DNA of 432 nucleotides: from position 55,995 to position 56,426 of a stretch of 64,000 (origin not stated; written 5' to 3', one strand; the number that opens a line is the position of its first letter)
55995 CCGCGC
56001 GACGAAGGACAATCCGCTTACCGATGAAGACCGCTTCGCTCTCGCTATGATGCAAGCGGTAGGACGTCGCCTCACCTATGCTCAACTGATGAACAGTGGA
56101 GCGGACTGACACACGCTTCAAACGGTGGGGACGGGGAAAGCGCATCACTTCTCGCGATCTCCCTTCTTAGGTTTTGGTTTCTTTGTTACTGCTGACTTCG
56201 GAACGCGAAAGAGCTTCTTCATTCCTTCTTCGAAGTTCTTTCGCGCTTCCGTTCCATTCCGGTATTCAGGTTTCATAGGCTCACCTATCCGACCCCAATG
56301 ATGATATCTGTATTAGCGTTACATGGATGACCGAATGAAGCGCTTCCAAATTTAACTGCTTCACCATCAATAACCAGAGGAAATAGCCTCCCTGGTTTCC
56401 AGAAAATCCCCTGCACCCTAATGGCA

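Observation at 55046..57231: Intact IS1595-family transporter element carrying an unknown membrane-protein cargo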

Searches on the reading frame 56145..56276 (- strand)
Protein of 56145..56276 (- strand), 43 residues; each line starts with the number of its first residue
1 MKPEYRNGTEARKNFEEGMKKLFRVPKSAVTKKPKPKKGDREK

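Call 4: search_protein_families(library=pfam, proteins=[window:56145-56276:-], max_evalue=0.1)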
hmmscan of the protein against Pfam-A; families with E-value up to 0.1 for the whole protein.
window:56145-56276:- (43 aa): 0 families

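Call 35: search_protein_families(library=ncbifam, proteins=[window:56148-56276:-], max_evalue=1)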
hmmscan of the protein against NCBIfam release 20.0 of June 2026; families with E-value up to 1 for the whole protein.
seq(43 aa): 0 families

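Call 36: search_protein_families(library=pfam, proteins=[window:56148-56276:-], max_evalue=10)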
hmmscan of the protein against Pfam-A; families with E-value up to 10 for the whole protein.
seq(43 aa): 0 families

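Call 62: find_homologous_proteins(query=A6, max_evalue=0.001)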
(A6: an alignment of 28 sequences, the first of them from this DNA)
Query A6 (28 sequences) (43 aa, profile of the alignment): 2663 proteins with E <= 0.001 among 4884 candidates; the best 120 are listed.
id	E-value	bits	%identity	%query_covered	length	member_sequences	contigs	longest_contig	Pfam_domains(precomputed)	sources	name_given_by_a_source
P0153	1.3e-19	88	58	86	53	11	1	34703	-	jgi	jgi:hypothetical protein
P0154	3.0e-19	87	59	74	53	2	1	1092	-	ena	-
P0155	3.5e-19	87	58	86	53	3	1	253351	-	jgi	jgi:hypothetical protein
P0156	4.2e-19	86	56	88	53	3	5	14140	-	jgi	jgi:hypothetical protein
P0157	4.9e-19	86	55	95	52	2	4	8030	-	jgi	jgi:hypothetical protein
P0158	6.7e-19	86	56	88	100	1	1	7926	-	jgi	jgi:hypothetical protein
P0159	8.5e-19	85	62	67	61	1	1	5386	-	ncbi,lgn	-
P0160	8.5e-19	85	63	63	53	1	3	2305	-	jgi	jgi:adenine deaminase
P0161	1.1e-18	85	57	81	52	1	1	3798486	-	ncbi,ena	-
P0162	1.4e-18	85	64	88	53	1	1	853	-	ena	-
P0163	1.5e-18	85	63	74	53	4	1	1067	-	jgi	jgi:hypothetical protein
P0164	1.6e-18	85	53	86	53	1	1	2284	-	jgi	jgi:hypothetical protein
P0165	2.0e-18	84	56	88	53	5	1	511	-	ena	-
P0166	2.1e-18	84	62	30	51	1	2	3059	-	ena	-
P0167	2.3e-18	84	68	65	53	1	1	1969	-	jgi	jgi:hypothetical protein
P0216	2.8e-17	81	55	86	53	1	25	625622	-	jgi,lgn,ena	jgi:hypothetical protein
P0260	1.2e-16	79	32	93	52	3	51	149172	-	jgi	jgi:hypothetical protein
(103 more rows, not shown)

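Call 63: find_encoding_contigs(protein=P0216, flank=4000, max_places=5)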
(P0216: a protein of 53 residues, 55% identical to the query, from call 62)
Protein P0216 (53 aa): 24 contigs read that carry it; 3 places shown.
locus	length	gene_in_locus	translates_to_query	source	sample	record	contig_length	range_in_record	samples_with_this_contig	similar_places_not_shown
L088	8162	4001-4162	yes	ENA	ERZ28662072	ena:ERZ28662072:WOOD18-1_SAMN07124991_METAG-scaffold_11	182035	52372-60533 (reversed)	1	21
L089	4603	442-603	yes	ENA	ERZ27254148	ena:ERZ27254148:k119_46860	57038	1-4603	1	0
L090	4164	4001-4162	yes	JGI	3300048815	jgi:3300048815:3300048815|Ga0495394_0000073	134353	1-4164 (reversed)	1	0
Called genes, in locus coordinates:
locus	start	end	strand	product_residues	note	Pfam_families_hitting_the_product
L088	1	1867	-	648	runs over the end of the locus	PF04185:Phosphoesterase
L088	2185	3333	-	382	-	PF13517:FG-GAP_3, PF01839:FG-GAP (weak), PF12371:TMEM131_like_N (faint), PF22544:HYDIN_VesB_CFA65-like_Ig (weak), PF07610:DUF1573 (weak), PF22073:Cep192_D4 (weak), PF15780:ASH (weak), PF22544:HYDIN_VesB_CFA65-like_Ig (weak), +1 more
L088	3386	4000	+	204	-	-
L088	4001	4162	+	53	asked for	-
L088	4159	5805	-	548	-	PF01839:FG-GAP (faint), PF13517:FG-GAP_3, PF12760:Zn_ribbon_IS1595, PF12762:DDE_Tnp_IS1595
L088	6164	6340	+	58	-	-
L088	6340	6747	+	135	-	PF02656:DUF202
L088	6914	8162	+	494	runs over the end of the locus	-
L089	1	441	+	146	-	?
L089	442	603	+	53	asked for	-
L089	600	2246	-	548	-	PF01839:FG-GAP (faint), PF13517:FG-GAP_3, PF12760:Zn_ribbon_IS1595, PF12762:DDE_Tnp_IS1595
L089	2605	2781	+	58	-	-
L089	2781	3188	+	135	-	PF02656:DUF202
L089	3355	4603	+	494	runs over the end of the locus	-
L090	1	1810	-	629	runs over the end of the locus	PF04185:Phosphoesterase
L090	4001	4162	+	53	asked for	?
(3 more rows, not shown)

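Call 64: find_encoding_contigs(protein=P0260, flank=4000, max_places=5)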
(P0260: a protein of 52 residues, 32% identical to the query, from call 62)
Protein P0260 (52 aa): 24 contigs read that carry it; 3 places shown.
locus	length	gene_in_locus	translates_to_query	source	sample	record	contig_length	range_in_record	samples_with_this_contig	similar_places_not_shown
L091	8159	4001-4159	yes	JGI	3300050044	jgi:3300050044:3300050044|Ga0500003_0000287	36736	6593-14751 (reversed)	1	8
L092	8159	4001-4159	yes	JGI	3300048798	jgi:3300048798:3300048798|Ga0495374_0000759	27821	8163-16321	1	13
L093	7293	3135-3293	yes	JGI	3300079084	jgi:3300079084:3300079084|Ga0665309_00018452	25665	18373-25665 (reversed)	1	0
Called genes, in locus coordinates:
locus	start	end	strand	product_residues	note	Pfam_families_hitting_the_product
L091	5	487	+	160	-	-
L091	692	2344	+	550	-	-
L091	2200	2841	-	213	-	-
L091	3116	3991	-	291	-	-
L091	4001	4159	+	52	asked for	-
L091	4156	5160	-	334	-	PF12760:Zn_ribbon_IS1595, PF12762:DDE_Tnp_IS1595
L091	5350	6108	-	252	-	PF00072:Response_reg, PF00486:Trans_reg_C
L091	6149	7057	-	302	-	PF00512:HisKA, PF02518:HATPase_c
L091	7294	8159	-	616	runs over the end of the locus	PF01839:FG-GAP, PF13517:FG-GAP_3, PF01839:FG-GAP (weak), PF13517:FG-GAP_3, PF01839:FG-GAP (weak), PF13517:FG-GAP_3, PF01839:FG-GAP (weak), PF13517:FG-GAP_3, +2 more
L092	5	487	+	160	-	-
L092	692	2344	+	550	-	-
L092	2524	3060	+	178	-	PF06271:RDD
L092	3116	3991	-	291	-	-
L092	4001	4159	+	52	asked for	-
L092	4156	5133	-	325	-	PF12760:Zn_ribbon_IS1595, PF12762:DDE_Tnp_IS1595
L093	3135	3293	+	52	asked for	-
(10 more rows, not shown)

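Call 70: search_solved_structures(query=A6, max_evalue=10)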
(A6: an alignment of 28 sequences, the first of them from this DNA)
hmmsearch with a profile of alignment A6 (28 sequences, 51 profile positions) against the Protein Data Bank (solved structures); distinct sequences matched with E-value up to 10: 1.
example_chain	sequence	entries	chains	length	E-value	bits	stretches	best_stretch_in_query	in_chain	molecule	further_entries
1ouv_A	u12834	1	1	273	4.7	11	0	6-20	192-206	conserved hypothetical secreted protein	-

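Call 79: search_protein_families(library=padloc, proteins=[window:56148-56276:-], max_evalue=0.01)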
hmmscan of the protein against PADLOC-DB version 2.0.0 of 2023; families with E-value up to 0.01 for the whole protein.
window:56148-56276:- (43 aa): 0 families

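Call 95: predict_structure(alignment_id=A7)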
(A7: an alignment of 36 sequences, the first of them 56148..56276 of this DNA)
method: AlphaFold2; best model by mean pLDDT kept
length: 43 residues; sequences in the alignment: 36
mean_pLDDT: 73.0   pTM: 0.35
mean pLDDT of the five models: 73.0, 72.8, 71.8, 70.5, 68.8
residues with pLDDT >= 90: 2; 70-90: 19; 50-70: 22; < 50: 0
segments of 3 or more residues with pLDDT < 50: none
pLDDT, mean of each block of 10 residues (from residue 1): 73 89 74 61 56
secondary structure, 60 per line:
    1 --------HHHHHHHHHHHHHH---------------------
elements in order: H9-22
